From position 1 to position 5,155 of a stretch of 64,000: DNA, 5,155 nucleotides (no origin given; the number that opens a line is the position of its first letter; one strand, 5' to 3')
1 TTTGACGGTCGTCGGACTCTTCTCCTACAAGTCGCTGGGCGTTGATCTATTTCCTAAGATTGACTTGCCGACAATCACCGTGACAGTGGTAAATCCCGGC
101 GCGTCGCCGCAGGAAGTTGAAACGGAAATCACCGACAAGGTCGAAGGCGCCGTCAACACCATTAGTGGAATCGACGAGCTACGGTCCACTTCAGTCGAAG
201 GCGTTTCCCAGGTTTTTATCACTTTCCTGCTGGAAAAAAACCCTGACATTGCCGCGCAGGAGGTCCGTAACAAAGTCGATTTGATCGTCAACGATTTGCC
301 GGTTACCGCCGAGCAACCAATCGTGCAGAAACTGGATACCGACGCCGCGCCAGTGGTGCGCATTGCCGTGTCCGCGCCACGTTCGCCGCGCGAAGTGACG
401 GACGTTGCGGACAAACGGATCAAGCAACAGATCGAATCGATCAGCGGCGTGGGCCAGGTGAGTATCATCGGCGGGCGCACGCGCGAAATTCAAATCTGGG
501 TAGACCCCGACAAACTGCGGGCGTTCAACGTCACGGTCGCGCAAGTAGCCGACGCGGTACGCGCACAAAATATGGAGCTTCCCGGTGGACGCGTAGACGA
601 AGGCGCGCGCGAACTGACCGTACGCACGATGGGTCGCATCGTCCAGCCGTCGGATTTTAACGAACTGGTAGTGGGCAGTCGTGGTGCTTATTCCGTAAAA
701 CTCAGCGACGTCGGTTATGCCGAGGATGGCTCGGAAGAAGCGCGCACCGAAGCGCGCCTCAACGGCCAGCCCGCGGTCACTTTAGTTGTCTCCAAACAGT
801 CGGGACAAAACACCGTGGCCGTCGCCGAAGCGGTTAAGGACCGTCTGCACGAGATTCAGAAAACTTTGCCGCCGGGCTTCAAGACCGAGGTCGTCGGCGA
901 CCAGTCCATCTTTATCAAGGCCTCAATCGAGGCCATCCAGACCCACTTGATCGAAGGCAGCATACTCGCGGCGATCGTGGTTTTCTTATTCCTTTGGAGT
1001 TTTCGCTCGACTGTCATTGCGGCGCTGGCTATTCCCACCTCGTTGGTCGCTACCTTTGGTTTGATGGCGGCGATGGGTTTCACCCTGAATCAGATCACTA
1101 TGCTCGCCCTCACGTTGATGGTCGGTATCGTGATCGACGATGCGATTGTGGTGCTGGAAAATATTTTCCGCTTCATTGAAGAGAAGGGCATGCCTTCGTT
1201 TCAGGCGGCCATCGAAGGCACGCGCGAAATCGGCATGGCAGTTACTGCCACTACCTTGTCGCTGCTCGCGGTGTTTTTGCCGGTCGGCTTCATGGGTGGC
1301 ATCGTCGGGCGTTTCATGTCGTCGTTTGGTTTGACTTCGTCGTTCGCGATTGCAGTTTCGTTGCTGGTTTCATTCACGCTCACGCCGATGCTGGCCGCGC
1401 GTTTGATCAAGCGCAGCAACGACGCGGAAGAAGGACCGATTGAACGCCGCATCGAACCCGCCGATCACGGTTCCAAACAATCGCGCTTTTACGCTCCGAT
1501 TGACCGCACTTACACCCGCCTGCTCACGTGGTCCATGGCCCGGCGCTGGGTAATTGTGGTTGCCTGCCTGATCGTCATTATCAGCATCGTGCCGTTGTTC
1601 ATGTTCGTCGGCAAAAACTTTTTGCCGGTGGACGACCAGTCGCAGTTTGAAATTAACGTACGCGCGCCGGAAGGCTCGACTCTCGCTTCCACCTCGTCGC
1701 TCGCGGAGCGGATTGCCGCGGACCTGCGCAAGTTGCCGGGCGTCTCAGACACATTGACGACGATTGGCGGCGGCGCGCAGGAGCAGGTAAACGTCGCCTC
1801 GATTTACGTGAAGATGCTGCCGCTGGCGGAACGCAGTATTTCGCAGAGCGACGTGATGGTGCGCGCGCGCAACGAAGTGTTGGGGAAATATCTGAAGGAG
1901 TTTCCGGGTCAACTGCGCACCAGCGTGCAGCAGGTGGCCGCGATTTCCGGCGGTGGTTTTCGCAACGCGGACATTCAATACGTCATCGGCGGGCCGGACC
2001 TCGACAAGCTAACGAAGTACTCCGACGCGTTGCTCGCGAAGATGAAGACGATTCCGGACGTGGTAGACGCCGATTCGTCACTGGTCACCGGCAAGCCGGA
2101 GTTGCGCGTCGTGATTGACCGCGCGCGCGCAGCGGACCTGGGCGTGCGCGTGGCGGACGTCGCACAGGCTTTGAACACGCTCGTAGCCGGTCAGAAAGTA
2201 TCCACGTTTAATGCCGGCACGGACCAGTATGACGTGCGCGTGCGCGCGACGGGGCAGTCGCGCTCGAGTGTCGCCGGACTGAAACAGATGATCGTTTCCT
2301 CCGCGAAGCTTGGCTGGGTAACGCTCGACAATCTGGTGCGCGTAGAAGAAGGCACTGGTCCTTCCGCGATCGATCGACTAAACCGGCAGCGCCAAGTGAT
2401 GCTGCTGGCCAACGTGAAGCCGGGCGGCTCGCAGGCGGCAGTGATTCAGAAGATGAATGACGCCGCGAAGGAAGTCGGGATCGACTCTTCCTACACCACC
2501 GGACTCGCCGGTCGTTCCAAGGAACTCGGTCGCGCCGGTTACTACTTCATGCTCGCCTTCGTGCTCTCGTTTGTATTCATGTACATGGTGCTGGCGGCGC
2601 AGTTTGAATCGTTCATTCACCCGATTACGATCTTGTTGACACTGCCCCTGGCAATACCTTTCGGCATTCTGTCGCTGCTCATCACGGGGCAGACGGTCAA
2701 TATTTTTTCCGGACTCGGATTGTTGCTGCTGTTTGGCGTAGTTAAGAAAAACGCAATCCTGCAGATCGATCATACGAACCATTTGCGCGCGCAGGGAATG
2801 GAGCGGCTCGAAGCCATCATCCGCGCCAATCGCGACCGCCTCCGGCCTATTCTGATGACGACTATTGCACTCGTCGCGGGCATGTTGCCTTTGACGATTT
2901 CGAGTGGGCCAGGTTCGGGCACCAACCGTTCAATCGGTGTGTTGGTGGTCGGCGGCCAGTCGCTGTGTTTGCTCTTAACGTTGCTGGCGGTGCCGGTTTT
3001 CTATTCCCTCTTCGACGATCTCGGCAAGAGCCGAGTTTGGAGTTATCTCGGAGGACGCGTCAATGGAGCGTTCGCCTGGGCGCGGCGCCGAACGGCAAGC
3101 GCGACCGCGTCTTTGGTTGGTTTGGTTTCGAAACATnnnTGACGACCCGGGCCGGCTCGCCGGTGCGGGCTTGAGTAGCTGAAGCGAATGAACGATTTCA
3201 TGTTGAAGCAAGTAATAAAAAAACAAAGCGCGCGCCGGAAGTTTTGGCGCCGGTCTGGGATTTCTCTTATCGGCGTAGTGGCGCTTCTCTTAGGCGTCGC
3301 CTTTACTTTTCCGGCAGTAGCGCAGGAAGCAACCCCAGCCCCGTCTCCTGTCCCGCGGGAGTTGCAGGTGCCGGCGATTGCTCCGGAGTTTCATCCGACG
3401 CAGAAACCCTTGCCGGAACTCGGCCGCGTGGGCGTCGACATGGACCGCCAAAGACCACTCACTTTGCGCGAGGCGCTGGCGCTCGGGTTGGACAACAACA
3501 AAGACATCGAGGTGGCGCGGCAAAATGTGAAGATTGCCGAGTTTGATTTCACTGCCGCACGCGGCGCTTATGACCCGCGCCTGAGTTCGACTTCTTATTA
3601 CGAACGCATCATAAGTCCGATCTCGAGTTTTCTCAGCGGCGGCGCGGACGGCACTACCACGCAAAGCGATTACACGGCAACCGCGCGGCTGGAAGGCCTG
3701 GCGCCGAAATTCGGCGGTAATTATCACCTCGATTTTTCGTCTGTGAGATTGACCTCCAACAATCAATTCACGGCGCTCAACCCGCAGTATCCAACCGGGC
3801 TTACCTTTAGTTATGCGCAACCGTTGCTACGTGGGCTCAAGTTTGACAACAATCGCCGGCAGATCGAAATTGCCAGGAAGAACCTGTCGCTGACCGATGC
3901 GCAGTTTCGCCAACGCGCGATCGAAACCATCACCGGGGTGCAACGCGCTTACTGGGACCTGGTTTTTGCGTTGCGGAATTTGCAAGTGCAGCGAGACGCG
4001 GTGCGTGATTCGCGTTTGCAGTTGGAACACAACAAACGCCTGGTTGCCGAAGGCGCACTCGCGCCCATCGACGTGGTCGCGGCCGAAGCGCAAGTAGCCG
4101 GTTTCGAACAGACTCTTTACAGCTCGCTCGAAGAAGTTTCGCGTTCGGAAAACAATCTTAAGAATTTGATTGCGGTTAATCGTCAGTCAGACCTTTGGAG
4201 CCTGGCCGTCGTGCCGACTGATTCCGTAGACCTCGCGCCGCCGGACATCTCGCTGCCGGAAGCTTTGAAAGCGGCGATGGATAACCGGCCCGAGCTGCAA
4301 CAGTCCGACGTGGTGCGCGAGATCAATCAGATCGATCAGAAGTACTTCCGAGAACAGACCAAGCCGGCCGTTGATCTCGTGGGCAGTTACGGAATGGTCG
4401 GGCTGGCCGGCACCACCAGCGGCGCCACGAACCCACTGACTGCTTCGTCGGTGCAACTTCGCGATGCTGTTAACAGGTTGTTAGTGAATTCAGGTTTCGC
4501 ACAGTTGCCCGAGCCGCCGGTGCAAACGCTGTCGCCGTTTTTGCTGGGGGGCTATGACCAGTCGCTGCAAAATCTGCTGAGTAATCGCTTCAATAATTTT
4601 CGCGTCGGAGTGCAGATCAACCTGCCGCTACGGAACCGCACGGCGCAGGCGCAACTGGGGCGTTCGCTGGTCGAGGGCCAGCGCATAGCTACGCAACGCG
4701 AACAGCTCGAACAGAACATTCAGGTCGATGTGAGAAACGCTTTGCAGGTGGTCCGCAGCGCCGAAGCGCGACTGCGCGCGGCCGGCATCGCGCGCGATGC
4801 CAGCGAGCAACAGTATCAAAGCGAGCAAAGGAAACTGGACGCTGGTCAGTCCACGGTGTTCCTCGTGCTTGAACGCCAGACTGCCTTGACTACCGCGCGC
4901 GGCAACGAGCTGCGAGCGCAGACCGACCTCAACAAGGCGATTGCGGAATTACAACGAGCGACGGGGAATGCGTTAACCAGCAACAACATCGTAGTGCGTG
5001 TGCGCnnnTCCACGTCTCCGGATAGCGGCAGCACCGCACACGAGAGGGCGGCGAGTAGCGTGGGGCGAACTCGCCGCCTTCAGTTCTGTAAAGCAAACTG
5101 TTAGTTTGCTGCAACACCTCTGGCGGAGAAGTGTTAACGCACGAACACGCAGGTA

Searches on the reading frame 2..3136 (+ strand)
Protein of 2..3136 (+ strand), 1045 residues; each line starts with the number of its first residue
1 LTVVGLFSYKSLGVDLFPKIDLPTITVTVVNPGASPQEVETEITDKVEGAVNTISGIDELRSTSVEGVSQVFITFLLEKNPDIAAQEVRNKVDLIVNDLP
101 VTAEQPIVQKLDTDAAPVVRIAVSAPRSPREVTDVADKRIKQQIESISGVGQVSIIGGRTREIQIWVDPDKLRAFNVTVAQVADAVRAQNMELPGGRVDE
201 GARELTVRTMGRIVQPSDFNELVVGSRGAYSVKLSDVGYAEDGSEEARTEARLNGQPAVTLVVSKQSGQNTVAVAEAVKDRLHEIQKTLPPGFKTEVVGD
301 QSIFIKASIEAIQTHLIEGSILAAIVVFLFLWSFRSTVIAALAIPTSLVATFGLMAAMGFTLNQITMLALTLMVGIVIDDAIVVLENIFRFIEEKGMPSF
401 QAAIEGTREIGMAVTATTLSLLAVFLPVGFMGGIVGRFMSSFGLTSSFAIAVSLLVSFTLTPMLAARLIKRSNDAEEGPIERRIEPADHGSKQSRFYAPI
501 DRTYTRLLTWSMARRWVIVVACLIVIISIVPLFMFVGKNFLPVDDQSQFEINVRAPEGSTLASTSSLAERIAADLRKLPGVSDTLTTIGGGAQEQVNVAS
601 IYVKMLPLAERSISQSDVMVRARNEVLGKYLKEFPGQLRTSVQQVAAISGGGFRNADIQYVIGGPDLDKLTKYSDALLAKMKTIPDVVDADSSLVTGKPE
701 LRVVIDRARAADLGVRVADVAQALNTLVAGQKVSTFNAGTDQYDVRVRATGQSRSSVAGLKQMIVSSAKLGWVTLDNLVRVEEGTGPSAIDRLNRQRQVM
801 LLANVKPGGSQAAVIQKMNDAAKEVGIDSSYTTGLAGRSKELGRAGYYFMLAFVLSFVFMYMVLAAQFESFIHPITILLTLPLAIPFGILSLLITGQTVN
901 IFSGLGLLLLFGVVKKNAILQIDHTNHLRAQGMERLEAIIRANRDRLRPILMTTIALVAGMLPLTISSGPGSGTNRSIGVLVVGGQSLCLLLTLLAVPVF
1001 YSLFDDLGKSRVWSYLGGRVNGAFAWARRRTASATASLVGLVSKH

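Call 80: search_protein_families(library=pfam, proteins=[window:2-3136:+], max_evalue=0.001)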
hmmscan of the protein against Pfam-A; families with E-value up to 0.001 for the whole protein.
window:2-3136:+ (1045 aa): 2 families
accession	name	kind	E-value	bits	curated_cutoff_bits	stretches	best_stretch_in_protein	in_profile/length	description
PF00873.25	ACR_tran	-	4.5e-277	922.2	28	1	1-1004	19-1020/1021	AcrB/AcrD/AcrF family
PF03176.21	MMPL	-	6e-14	52.2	20.5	1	252-468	81-302/333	MMPL family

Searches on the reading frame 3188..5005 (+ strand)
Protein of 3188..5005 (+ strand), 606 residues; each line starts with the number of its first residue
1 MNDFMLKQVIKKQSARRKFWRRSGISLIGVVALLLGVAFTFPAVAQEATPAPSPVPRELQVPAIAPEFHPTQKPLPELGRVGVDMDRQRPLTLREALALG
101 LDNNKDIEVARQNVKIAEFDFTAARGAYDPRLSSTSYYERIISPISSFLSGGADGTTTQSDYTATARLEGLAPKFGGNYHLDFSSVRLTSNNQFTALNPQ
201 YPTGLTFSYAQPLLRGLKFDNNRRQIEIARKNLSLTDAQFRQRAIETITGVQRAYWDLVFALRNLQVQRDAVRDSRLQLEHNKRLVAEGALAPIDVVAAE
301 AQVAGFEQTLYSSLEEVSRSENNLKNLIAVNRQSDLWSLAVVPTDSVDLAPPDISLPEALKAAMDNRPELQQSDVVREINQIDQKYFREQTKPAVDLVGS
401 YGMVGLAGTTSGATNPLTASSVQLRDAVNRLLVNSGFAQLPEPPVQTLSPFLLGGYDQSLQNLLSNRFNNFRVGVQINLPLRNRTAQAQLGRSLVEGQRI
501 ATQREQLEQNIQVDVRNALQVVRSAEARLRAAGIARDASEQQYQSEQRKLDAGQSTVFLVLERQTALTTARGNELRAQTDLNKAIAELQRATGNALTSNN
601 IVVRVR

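Call 80: search_protein_families(library=pfam, proteins=[window:3188-5005:+], max_evalue=0.001)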
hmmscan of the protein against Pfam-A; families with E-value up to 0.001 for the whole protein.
window:3188-5005:+ (606 aa): 1 family
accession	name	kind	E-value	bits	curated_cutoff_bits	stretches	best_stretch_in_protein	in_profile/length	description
PF02321.23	OEP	-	2.3e-34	119.3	22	2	94-328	2-186/187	Outer membrane efflux protein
